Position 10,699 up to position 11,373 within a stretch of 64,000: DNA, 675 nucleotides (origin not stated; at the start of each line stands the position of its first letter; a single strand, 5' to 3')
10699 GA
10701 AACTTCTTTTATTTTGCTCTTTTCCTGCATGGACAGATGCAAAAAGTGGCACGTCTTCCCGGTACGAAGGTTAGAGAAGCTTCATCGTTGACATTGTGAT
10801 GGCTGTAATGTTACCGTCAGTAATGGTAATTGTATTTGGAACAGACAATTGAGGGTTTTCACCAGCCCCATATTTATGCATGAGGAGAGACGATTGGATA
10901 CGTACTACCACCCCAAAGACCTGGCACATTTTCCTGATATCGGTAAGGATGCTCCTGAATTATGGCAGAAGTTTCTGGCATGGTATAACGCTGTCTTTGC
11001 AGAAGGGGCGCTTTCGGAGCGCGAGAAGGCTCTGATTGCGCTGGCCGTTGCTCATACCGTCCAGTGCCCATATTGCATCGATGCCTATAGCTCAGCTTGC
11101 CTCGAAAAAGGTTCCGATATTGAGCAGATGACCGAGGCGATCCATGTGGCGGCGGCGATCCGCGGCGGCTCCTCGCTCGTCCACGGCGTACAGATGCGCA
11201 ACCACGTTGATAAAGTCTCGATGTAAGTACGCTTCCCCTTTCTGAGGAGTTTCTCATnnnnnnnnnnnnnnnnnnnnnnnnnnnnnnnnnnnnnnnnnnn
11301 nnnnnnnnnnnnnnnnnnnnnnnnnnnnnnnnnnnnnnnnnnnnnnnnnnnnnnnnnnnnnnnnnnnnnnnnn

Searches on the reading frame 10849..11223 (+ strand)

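Call 86: search_protein_families(library=pfam, proteins=[window:10849-11223:+], max_evalue=0.001)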
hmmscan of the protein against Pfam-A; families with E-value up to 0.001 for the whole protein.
window:10849-11223:+ (125 aa): 1 family
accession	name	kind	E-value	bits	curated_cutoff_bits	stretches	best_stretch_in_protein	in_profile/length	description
PF02627.25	CMD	-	2.2e-15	56.9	23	1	36-114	1-79/84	Carboxymuconolactone decarboxylase family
